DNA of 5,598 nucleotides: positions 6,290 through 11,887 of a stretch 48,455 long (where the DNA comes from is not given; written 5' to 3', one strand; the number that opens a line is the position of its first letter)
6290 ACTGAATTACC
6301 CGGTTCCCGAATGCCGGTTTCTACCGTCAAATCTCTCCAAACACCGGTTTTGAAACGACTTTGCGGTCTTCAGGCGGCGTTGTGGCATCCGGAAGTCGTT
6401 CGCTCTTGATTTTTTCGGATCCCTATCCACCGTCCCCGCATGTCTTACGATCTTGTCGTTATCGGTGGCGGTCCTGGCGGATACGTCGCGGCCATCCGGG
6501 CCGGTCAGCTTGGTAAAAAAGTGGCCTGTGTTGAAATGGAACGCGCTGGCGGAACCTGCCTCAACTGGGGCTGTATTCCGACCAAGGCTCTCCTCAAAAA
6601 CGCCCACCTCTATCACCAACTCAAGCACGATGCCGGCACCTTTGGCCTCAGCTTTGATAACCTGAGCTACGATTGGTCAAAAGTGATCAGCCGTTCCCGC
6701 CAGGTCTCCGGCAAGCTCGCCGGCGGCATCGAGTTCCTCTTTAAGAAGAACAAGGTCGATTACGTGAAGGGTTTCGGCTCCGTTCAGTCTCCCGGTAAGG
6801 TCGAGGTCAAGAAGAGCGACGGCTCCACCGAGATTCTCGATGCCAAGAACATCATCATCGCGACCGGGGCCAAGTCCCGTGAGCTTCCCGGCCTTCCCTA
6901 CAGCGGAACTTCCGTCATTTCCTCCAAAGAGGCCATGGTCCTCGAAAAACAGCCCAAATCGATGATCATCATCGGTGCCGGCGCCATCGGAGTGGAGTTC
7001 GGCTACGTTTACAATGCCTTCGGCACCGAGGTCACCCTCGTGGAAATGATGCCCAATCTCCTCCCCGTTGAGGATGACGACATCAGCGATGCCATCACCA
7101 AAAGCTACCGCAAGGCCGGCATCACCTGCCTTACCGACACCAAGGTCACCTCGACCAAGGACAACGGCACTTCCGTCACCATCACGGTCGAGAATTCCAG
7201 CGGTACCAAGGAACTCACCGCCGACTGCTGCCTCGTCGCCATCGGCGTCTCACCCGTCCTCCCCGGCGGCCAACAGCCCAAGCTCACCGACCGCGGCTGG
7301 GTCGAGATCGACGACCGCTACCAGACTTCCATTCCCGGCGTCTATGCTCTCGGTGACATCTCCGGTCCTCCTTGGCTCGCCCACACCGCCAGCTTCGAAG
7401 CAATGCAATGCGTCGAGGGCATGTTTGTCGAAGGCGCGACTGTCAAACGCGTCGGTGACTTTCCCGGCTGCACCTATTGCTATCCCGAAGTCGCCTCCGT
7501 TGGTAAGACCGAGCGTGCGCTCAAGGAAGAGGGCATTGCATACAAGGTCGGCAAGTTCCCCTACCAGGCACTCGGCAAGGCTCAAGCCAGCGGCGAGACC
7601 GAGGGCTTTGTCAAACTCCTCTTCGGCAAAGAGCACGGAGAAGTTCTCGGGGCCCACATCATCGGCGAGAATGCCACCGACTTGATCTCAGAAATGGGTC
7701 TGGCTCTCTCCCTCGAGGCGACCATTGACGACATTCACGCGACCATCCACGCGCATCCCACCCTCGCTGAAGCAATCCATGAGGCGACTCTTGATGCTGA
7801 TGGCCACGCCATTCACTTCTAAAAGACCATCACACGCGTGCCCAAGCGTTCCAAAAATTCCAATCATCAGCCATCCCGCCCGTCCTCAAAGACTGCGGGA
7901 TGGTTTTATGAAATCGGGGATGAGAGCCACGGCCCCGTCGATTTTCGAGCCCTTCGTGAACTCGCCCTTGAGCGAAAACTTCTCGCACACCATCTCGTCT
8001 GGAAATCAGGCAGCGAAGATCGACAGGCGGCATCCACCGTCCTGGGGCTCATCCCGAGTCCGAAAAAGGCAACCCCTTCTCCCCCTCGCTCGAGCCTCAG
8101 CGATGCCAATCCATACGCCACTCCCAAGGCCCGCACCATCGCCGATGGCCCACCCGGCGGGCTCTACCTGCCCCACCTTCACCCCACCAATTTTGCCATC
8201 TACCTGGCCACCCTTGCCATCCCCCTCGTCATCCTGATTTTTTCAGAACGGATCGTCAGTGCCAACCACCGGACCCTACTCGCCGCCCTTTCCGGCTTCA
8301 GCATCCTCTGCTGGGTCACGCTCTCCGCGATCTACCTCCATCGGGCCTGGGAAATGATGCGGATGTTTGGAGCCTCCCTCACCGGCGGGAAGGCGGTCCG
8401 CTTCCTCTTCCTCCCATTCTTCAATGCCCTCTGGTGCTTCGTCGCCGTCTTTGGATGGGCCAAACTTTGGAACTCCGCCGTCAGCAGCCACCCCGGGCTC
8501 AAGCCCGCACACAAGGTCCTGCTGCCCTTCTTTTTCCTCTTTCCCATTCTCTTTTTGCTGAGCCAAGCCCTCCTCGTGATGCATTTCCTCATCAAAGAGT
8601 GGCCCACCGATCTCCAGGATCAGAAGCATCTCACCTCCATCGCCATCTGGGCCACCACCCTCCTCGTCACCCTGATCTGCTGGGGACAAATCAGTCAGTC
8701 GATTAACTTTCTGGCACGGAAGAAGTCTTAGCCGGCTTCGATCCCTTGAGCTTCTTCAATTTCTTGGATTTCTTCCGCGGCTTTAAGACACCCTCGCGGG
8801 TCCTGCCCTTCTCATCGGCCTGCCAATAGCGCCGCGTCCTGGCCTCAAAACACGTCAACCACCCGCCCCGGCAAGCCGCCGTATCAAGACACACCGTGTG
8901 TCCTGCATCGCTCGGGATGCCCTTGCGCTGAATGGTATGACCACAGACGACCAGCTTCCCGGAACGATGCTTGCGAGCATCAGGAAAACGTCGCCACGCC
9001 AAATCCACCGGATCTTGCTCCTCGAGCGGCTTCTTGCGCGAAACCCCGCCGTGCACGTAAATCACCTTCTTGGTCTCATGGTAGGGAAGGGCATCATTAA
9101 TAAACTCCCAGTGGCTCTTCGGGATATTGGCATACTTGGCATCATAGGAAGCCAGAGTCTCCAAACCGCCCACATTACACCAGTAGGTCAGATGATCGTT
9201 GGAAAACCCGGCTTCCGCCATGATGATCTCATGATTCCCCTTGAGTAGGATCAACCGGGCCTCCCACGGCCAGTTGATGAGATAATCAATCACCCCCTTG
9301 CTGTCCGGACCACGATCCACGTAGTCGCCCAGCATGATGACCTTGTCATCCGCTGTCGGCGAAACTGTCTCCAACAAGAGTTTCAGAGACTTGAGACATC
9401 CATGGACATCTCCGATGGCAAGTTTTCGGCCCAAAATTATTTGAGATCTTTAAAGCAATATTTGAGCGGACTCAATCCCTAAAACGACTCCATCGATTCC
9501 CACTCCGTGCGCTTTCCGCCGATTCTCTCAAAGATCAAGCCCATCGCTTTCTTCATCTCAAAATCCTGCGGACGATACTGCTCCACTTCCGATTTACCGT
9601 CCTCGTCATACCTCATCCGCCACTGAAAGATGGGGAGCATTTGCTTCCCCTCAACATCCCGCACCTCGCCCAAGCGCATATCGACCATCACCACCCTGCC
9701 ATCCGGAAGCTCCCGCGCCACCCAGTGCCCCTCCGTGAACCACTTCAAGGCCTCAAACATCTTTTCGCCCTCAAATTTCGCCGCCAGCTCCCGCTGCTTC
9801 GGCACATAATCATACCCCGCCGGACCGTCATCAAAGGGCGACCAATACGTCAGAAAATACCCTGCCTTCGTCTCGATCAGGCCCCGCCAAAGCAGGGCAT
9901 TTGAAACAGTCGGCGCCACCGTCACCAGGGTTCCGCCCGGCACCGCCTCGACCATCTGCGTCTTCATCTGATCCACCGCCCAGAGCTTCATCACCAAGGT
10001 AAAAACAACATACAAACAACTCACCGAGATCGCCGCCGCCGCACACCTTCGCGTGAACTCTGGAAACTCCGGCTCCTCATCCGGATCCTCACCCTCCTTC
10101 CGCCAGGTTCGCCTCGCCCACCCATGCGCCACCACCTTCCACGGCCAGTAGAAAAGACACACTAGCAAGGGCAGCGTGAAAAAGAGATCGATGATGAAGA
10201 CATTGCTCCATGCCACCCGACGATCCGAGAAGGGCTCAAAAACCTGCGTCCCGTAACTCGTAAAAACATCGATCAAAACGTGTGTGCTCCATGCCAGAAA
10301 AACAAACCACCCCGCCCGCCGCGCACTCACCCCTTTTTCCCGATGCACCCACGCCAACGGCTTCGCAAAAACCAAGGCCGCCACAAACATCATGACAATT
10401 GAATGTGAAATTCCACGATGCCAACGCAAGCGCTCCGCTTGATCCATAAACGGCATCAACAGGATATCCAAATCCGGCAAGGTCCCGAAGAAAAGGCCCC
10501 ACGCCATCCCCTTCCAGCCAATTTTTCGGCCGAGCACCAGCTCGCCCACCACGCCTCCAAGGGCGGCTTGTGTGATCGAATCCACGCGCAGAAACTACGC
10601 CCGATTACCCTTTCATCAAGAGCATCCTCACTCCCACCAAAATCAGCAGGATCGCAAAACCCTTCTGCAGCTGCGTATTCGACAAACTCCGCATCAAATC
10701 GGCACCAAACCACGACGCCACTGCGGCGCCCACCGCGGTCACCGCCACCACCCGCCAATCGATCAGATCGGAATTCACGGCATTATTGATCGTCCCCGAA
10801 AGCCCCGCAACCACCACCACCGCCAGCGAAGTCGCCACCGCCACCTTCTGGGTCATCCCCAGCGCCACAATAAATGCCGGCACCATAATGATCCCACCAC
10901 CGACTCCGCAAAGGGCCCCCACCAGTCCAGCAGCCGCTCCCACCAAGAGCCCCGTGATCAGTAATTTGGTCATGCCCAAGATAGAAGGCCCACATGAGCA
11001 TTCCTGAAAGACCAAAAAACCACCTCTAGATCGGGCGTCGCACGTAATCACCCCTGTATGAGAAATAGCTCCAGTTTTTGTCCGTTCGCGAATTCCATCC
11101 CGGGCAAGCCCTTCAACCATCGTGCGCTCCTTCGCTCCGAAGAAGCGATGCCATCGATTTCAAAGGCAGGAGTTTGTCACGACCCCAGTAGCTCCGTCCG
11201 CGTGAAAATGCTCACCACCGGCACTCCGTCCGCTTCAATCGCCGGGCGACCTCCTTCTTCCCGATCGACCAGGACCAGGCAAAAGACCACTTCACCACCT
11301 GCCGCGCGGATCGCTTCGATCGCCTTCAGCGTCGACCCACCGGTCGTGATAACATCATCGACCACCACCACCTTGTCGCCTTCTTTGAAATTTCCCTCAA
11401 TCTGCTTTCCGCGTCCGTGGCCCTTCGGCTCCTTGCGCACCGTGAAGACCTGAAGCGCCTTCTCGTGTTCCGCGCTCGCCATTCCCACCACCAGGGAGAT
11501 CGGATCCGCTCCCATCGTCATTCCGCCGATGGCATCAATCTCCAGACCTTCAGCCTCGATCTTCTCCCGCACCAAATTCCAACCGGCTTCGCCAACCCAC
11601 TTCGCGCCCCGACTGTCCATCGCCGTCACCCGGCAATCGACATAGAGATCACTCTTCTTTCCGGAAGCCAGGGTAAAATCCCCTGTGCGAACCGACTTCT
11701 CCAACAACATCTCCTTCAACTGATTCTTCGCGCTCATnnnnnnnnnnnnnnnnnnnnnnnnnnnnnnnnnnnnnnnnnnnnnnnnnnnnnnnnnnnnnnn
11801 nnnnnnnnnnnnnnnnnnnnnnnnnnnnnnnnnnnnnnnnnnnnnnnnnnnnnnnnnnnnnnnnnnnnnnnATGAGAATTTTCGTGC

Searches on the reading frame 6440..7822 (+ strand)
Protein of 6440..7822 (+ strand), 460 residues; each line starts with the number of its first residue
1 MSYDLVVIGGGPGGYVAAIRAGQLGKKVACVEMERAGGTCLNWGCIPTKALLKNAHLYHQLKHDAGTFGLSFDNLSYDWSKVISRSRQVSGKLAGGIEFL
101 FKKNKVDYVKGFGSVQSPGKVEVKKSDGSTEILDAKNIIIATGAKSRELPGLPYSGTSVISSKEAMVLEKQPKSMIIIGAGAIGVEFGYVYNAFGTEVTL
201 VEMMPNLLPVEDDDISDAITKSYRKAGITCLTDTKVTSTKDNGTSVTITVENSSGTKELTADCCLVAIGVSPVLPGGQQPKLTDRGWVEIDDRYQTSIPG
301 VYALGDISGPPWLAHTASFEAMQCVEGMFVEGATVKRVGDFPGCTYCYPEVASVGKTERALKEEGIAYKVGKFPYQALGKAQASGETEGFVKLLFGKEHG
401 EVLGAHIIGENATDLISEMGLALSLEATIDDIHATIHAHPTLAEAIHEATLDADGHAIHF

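Call 8: search_protein_families(library=pfam, proteins=[window:6440-7822:+], max_evalue=0.001)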
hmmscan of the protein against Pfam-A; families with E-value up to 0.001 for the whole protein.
window:6440-7822:+ (460 aa): 11 families
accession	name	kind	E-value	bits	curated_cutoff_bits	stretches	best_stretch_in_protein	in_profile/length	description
PF07992.20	Pyr_redox_2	-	5.3e-70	236.6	26.1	1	3-321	1-291/291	Pyridine nucleotide-disulphide oxidoreductase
PF02852.28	Pyr_redox_dim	-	1.2e-37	128.9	25.3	1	342-449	2-109/110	Pyridine nucleotide-disulphide oxidoreductase, dimerisation domain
PF00070.33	Pyr_redox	-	2.5e-23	82.8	22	1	175-251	2-80/82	Pyridine nucleotide-disulphide oxidoreductase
PF13738.12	Pyr_redox_3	-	1.9e-10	41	30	1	129-305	119-305/305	Pyridine nucleotide-disulphide oxidoreductase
PF12831.13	FAD_oxidored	-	1.2e-08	35.1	27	1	4-38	1-36/416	FAD dependent oxidoreductase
PF01134.28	GIDA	-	5.5e-08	32.7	22.1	1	4-69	1-64/391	Glucose inhibited division protein A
PF03486.20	HI0933_like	-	1e-07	32.1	50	0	4-37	2-35/244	HI0933-like protein Rossmann domain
PF13434.12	Lys_Orn_oxgnase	-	1.1e-06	28.4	21.3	1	104-219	119-237/339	L-lysine 6-monooxygenase/L-ornithine 5-monooxygenase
PF01266.30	DAO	-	3.1e-06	27.4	27.9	0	4-45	1-45/353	FAD dependent oxidoreductase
PF00890.30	FAD_binding_2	-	5.5e-06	26.3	20.4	1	4-41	1-38/414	FAD binding domain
PF13450.12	NAD_binding_8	-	6.4e-06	26.8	21.9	0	7-43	1-38/68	NAD(P)-binding Rossmann-like domain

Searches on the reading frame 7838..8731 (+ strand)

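Call 8: search_protein_families(library=pfam, proteins=[window:7838-8731:+], max_evalue=0.001)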
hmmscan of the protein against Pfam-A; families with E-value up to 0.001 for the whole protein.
window:7838-8731:+ (297 aa): 1 family
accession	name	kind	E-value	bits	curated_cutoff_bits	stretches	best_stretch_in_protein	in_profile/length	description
PF14237.11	GYF_2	-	7.5e-10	38.9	25.8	1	22-69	1-48/50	GYF domain 2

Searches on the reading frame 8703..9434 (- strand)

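Call 8: search_protein_families(library=pfam, proteins=[window:8703-9434:-], max_evalue=0.001)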
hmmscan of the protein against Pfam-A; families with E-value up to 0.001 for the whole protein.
window:8703-9434:- (243 aa): 2 families
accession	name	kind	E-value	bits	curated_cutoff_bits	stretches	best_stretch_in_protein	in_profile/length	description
PF00149.33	Metallophos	-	2.2e-17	64.6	21.5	1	5-172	4-161/191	Calcineurin-like phosphoesterase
PF12850.12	Metallophos_2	-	0.00027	21.4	27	1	5-167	4-116/154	Calcineurin-like phosphoesterase superfamily domain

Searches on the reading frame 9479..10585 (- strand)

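Call 8: search_protein_families(library=pfam, proteins=[window:9479-10585:-], max_evalue=0.001)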
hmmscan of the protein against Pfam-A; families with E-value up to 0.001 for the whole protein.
window:9479-10585:- (368 aa): 1 family
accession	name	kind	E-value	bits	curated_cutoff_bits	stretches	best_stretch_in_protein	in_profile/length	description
PF04307.19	YdjM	-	1.6e-29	103.1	29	1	1-201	1-174/176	YdjM inner membrane protein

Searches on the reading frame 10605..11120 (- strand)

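Call 8: search_protein_families(library=pfam, proteins=[window:10605-11120:-], max_evalue=0.001)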
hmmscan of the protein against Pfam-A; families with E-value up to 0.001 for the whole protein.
window:10605-11120:- (171 aa): 1 family
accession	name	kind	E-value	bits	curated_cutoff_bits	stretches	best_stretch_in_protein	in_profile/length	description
PF01925.25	TauE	-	1.9e-21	77.3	32.6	1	58-166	130-237/237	Sulfite exporter TauE/SafE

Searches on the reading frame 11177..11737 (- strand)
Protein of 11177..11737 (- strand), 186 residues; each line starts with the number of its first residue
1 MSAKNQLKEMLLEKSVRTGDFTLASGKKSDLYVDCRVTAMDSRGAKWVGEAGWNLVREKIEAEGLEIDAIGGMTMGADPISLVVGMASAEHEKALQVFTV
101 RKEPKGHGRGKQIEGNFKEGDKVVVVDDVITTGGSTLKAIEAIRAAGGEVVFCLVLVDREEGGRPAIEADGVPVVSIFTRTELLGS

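Call 9: search_protein_families(library=pfam, proteins=[window:11177-11737:-], max_evalue=0.001)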
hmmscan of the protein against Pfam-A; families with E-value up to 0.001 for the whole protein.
window:11177-11737:- (186 aa): 2 families
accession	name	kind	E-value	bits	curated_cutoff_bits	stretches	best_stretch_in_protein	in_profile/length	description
PF00156.33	Pribosyltran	-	1.2e-09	38.1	26.3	1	118-165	85-132/158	Phosphoribosyl transferase domain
PF14681.12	UPRTase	-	0.00015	21.8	27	1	117-164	118-166/206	Uracil phosphoribosyltransferase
